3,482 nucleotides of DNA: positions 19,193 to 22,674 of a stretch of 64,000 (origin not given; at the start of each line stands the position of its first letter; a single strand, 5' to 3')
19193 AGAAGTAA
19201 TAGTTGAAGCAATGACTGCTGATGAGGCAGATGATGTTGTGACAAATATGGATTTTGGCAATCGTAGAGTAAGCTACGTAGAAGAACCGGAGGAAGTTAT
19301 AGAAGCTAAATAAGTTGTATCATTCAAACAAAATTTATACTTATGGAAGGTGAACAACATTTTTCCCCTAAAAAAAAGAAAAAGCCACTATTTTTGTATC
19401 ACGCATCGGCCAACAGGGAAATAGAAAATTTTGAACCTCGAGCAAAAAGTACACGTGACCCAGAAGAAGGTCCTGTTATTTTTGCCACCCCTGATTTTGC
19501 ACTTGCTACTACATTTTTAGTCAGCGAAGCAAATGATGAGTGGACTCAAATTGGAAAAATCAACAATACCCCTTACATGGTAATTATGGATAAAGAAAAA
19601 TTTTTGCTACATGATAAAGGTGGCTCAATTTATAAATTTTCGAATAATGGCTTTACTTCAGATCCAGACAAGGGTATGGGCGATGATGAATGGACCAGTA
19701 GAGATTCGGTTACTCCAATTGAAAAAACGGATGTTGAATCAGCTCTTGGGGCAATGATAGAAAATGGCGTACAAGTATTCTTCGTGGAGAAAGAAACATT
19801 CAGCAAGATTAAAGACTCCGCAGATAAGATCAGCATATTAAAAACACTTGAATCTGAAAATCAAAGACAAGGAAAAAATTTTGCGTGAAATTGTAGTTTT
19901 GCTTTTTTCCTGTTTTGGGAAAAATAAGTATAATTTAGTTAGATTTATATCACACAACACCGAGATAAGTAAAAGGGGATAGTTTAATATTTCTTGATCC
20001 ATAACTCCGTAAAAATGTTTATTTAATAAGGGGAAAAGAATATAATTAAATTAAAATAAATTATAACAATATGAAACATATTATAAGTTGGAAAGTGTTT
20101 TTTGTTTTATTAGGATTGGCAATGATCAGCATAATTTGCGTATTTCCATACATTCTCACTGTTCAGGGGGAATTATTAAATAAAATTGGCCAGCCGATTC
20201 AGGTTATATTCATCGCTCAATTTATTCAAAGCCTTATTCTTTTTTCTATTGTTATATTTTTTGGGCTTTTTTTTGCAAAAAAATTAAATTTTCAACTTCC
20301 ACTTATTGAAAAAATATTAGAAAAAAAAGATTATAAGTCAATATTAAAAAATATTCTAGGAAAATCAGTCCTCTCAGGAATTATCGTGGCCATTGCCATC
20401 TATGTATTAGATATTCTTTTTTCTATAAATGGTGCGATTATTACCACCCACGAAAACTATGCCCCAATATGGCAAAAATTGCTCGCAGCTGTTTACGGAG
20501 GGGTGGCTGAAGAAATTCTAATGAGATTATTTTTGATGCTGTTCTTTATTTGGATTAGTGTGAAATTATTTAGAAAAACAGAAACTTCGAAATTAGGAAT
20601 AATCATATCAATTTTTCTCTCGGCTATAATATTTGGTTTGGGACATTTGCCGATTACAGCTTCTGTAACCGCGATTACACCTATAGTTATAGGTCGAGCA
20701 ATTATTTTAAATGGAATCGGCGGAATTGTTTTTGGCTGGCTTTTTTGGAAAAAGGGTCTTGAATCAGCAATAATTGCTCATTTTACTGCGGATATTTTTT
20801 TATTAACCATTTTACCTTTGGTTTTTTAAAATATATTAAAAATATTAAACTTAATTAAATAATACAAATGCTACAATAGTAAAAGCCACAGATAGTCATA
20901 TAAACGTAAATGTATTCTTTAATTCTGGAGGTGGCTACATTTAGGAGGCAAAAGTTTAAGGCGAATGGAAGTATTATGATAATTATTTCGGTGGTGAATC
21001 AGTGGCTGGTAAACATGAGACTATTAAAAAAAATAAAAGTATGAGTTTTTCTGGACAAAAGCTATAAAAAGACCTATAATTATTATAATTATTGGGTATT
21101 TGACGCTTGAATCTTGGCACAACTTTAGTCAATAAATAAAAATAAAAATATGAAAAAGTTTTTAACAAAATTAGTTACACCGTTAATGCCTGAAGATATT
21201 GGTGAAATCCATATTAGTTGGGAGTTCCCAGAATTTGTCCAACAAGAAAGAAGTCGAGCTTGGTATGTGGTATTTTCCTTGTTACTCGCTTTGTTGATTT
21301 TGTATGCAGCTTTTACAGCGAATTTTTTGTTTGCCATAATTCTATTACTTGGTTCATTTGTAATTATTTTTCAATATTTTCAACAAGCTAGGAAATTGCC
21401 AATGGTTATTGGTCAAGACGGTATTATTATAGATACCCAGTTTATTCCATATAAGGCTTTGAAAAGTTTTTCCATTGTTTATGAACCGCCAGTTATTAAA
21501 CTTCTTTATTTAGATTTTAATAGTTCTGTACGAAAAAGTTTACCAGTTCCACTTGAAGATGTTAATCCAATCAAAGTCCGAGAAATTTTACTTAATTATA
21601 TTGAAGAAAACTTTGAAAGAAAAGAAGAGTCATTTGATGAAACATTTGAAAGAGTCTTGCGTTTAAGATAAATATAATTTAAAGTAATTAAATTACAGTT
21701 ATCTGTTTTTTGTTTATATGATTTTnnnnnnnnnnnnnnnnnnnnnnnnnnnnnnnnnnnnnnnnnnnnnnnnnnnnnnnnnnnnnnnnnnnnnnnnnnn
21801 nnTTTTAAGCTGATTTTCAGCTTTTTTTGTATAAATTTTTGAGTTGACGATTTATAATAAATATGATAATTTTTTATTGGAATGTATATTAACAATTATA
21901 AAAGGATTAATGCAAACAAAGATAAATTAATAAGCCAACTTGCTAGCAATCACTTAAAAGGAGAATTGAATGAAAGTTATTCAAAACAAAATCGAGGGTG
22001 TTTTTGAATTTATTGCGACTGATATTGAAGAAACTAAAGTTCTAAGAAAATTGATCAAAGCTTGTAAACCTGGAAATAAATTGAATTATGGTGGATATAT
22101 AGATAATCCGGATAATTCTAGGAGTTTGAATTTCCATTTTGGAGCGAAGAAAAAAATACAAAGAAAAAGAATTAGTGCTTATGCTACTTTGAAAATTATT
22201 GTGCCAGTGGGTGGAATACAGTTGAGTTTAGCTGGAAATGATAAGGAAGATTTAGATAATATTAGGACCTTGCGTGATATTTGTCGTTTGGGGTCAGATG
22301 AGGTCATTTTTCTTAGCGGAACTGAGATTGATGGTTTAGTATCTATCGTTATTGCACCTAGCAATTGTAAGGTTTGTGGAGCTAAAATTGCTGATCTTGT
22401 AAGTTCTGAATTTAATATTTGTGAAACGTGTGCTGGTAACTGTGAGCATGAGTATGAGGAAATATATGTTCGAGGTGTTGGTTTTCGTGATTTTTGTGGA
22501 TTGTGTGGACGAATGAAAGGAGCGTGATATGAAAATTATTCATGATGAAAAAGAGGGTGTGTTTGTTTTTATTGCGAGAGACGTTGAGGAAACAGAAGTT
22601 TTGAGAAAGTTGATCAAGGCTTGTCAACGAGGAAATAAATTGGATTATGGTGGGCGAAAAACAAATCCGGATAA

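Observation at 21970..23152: Tandem paralogous Cys-rich proteins of unknown function directly downstream of tRNA-Arg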

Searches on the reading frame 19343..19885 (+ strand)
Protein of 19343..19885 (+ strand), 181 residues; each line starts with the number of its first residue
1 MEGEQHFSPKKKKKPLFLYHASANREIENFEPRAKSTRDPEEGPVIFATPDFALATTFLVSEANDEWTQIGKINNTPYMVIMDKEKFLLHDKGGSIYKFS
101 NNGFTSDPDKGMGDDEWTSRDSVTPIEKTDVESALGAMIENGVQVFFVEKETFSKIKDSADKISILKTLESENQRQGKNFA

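Call 16: search_protein_families(library=pfam, proteins=[window:19343-19885:+], max_evalue=0.01)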
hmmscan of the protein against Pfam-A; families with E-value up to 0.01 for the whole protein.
window:19343-19885:+ (181 aa): 1 family
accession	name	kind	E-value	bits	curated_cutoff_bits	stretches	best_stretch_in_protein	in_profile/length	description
PF21820.2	DUF6886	-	1.2e-06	28.7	27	0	19-49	1-30/164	Family of unknown function (DUF6886)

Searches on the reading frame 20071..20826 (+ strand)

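Call 16: search_protein_families(library=pfam, proteins=[window:20071-20826:+], max_evalue=0.01)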
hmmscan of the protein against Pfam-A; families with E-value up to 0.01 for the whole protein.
window:20071-20826:+ (252 aa): 1 family
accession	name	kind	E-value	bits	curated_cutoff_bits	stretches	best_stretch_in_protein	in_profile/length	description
PF02517.21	Rce1-like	-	1.6e-12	48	22.4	1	132-242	4-92/93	Type II CAAX prenyl endopeptidase Rce1-like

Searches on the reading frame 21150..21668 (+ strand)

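Call 16: search_protein_families(library=pfam, proteins=[window:21150-21668:+], max_evalue=0.01)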
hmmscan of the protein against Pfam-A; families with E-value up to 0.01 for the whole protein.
window:21150-21668:+ (173 aa): 3 families
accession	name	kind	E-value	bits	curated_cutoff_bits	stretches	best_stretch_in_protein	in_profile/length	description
PF18923.6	DUF5673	-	0.00032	21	26.7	1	87-142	5-58/66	Domain of unknown function (DUF5673)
PF05975.17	EcsB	-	0.0023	17.4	30.7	1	24-81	149-207/383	Bacterial ABC transporter protein EcsB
PF06173.18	DUF986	-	0.0031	18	23.6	1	34-108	39-112/148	Protein of unknown function (DUF986)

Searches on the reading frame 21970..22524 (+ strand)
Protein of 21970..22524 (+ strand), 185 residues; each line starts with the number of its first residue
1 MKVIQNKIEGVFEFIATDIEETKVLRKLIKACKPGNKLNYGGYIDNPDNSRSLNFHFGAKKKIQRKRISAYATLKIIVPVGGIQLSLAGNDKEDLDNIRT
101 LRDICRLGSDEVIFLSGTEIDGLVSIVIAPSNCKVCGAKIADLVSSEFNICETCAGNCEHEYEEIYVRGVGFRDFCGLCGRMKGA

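Call 5: search_protein_families(library=pfam, proteins=[window:21970-22524:+], max_evalue=10)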
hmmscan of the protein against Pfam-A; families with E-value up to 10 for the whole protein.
window:21970-22524:+ (185 aa): 2 families
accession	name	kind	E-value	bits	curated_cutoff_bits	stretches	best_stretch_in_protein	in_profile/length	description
PF18912.6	DZR_2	-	0.12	12.6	27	1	128-159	5-32/56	Double zinc ribbon domain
PF02207.25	zf-UBR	-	0.25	11.9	25.2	1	132-181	14-56/69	Putative zinc finger in N-recognin (UBR box)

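Call 6: search_protein_families(library=ncbifam, proteins=[window:21970-22524:+], max_evalue=10)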
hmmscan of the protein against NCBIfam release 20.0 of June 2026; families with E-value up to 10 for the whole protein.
window:21970-22524:+ (185 aa): 0 families

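Call 7: search_protein_families(library=padloc, proteins=[window:21970-22524:+], max_evalue=10)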
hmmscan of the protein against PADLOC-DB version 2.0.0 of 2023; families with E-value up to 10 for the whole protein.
window:21970-22524:+ (185 aa): 0 families

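Call 8: search_protein_families(library=phrogs, proteins=[window:21970-22524:+], max_evalue=10)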
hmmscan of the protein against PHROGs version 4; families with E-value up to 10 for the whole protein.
window:21970-22524:+ (185 aa): 1 family
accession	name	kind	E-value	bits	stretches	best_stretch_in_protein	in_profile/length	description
phrog_6332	-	unknown function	2.7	9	1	132-155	9-27/60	-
